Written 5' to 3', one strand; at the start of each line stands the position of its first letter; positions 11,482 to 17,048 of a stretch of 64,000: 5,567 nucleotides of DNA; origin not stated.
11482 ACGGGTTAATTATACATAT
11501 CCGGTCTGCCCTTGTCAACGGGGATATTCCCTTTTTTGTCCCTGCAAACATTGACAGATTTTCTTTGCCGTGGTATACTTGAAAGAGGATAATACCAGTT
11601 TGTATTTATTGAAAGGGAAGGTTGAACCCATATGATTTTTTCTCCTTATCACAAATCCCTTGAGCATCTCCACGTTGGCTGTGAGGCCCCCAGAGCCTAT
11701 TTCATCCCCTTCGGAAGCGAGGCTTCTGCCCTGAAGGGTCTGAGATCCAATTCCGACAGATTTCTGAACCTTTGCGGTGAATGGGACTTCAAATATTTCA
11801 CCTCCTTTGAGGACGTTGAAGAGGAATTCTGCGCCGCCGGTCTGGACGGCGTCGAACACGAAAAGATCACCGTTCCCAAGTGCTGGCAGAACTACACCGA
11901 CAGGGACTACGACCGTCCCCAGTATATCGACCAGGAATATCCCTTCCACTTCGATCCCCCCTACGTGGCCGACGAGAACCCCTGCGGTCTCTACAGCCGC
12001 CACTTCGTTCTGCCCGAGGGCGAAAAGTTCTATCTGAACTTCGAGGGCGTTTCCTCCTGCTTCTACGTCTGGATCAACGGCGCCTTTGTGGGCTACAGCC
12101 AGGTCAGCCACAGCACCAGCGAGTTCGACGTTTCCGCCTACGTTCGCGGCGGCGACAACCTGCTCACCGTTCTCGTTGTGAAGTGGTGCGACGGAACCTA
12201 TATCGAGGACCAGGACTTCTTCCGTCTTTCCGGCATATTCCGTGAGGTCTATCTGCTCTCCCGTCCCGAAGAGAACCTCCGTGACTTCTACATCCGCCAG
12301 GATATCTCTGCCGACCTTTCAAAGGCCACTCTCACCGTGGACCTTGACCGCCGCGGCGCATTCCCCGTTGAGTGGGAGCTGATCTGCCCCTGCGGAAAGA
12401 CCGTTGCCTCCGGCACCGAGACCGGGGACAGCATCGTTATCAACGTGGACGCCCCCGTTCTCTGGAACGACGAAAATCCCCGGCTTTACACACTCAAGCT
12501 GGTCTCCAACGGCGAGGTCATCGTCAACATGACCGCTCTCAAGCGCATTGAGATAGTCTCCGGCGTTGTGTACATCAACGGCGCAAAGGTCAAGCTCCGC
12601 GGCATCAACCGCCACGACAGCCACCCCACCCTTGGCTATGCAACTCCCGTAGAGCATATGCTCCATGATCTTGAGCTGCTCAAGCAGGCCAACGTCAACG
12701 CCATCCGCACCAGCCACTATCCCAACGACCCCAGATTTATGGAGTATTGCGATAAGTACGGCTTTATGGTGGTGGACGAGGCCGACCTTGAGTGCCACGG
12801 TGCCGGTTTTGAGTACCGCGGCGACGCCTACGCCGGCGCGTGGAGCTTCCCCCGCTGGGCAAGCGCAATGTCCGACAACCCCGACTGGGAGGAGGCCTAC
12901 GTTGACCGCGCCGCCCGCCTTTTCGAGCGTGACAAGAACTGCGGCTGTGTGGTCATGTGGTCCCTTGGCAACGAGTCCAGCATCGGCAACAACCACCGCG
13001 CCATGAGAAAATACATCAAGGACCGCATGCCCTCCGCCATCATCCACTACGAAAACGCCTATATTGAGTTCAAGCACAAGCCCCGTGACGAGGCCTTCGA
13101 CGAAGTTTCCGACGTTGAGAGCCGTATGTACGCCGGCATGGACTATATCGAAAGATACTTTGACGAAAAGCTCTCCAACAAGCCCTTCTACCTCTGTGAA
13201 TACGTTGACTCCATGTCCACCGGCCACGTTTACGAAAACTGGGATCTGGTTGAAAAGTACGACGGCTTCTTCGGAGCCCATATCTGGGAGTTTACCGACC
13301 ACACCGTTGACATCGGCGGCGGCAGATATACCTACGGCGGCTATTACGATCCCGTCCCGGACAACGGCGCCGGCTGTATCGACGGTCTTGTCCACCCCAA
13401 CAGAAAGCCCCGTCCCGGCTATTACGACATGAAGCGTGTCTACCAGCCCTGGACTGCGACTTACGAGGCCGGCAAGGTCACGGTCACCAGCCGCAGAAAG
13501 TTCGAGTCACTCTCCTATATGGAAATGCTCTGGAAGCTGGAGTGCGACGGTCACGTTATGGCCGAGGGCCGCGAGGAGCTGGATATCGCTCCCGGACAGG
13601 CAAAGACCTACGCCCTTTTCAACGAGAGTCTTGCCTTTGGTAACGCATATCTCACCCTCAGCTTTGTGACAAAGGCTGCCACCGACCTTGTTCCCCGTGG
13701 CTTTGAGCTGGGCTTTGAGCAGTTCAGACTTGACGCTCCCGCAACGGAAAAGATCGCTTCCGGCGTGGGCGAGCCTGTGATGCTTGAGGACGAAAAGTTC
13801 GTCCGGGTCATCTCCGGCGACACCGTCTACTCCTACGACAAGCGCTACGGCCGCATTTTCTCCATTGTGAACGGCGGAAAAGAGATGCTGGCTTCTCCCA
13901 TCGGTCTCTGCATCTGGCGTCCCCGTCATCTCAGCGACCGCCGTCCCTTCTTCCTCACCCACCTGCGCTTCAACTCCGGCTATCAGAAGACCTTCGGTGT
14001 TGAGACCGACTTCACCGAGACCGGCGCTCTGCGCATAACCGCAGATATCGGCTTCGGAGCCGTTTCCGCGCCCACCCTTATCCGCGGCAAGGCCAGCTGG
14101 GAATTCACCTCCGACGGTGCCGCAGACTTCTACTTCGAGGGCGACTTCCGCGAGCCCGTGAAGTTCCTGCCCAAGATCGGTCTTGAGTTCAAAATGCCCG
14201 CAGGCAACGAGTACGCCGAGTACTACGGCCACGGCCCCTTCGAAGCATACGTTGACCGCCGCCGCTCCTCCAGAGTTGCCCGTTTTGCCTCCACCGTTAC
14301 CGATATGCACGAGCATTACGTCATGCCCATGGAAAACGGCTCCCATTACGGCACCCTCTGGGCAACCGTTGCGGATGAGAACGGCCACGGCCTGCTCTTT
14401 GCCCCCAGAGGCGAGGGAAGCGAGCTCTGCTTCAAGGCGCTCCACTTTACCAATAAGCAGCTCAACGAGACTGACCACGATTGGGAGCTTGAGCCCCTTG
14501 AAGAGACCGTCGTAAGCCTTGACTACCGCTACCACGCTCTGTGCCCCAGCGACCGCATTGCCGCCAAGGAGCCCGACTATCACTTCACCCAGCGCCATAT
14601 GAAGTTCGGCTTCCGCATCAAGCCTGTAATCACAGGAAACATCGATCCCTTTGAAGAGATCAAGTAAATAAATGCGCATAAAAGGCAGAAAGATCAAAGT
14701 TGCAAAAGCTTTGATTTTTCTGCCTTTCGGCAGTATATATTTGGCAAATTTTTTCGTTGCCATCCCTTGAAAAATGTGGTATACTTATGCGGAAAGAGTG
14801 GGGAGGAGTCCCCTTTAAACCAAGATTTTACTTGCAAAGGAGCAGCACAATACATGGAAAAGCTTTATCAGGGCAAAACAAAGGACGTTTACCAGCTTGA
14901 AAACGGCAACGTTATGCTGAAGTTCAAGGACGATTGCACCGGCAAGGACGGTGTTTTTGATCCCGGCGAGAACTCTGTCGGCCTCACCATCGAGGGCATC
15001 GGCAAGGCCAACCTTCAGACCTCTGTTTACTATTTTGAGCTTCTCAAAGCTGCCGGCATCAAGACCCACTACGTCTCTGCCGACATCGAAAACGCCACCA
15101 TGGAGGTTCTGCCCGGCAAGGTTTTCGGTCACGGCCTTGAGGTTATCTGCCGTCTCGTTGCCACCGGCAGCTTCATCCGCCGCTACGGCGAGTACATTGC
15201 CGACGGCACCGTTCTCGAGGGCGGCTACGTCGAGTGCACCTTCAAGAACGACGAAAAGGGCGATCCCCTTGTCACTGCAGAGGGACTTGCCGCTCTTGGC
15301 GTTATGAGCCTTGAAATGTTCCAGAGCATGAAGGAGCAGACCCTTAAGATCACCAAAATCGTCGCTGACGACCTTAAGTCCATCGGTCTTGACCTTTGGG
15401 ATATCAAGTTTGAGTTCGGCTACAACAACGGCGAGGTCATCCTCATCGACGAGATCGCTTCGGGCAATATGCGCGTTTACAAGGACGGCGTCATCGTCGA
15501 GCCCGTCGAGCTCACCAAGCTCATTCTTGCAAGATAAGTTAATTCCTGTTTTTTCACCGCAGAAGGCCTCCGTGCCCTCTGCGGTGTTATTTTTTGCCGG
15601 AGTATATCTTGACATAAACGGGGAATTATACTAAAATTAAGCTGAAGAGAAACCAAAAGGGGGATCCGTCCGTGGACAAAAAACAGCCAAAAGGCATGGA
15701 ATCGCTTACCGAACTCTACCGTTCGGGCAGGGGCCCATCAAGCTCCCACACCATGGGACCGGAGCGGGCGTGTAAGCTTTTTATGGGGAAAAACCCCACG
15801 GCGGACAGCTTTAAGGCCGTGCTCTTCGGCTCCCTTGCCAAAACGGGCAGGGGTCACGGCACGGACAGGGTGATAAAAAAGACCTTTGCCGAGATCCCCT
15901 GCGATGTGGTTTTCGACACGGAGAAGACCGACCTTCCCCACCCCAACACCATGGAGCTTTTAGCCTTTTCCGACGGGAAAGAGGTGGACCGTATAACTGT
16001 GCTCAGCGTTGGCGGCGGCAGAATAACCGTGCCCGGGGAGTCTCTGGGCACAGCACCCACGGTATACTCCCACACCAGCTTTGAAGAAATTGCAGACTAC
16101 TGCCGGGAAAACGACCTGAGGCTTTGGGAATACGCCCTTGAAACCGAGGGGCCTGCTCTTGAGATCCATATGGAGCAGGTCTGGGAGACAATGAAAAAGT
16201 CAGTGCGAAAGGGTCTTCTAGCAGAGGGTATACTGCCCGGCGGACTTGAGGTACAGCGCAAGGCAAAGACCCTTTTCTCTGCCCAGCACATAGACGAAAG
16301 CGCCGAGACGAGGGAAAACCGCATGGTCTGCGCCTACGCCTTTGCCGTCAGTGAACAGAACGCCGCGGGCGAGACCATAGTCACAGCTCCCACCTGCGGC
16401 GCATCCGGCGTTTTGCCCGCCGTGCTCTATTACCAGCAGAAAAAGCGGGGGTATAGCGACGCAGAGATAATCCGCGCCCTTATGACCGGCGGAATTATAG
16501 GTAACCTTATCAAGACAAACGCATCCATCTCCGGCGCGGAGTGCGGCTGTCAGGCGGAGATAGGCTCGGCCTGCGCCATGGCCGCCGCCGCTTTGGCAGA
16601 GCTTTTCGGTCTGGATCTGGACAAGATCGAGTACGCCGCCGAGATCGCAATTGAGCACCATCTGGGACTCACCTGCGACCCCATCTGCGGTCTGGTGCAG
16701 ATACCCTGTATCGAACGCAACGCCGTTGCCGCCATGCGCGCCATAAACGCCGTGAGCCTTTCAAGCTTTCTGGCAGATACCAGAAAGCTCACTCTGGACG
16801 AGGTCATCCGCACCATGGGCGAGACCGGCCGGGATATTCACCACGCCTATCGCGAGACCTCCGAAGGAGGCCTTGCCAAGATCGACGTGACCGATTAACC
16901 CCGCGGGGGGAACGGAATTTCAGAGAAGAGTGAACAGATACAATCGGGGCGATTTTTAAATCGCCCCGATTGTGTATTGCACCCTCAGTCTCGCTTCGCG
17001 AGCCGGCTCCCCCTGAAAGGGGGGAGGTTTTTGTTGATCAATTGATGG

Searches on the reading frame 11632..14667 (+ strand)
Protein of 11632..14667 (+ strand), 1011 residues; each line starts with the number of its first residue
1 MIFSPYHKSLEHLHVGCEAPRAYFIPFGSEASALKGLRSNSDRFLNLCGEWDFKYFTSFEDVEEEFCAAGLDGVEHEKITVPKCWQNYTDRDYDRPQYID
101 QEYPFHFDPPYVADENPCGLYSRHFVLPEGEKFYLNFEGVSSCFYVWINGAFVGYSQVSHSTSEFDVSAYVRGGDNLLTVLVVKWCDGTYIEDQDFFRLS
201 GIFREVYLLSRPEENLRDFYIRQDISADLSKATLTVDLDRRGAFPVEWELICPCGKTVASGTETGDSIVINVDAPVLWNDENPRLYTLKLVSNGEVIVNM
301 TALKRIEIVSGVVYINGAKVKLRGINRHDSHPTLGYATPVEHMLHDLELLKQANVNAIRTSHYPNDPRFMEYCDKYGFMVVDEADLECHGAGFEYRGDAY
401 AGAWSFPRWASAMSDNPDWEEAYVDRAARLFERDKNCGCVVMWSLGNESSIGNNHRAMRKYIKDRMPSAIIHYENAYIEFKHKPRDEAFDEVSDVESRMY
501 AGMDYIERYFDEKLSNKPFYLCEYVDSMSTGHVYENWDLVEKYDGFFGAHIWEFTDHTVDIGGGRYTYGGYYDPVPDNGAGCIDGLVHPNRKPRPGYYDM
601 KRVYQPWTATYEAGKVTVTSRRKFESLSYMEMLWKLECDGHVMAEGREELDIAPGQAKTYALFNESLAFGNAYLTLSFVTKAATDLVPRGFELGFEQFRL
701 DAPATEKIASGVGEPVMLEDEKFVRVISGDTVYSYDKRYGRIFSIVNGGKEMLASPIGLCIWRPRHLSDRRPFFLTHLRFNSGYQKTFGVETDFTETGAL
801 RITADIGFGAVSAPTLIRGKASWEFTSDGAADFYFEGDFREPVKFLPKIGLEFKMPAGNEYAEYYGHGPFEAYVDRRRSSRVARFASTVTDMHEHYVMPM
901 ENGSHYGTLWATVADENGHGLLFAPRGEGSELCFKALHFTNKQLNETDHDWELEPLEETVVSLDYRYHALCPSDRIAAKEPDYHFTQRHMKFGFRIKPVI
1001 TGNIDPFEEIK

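Call 60: search_protein_families(library=pfam, proteins=[window:11632-14667:+], max_evalue=0.00001)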
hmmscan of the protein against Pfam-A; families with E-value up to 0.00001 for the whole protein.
window:11632-14667:+ (1011 aa): 6 families
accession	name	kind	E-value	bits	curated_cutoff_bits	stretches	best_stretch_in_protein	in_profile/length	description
PF02836.23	Glyco_hydro_2_C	-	5e-73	246.3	21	1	306-606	1-299/302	Glycosyl hydrolases family 2, TIM barrel domain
PF02929.23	Bgal_small_N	-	7.3e-43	147.5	25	1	730-996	4-248/248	Beta galactosidase small chain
PF02837.24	Glyco_hydro_2_N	-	8.5e-40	136.9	28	1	46-212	3-169/169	Glycosyl hydrolases family 2, sugar binding domain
PF16353.11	LacZ_4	-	1.9e-17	63.8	27.3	1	616-700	1-86/87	Beta-galactosidase, domain 4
PF00703.27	Glyco_hydro_2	-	6.8e-06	27.3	23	0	216-294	3-96/109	Glycosyl hydrolases family 2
PF22666.2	Glyco_hydro_2_N2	-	7.6e-06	26.5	27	0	121-182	52-117/167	Glycosyl hydrolase 2 galactose-binding domain-like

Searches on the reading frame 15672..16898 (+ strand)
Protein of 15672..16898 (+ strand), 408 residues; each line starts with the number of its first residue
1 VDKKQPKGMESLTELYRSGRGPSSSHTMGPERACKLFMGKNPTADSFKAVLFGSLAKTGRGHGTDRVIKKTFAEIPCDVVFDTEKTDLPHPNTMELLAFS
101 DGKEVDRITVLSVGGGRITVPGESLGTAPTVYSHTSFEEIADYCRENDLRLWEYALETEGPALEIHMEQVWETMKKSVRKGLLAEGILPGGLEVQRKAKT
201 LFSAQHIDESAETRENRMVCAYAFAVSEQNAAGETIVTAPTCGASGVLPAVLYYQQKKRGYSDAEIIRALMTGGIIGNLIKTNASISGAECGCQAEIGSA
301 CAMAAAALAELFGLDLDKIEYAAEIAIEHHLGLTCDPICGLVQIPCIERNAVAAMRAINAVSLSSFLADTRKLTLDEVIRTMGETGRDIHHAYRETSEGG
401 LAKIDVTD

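Call 60: search_protein_families(library=pfam, proteins=[window:15672-16898:+], max_evalue=0.00001)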
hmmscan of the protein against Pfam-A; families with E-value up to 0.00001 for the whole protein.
window:15672-16898:+ (408 aa): 2 families
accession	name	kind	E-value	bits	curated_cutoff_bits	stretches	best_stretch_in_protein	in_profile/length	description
PF03313.21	SDH_alpha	-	3.5e-78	263.3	26.4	1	150-402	5-260/260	Serine dehydratase alpha chain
PF03315.21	SDH_beta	-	8e-20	72.2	26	1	11-68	1-64/155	Serine dehydratase beta chain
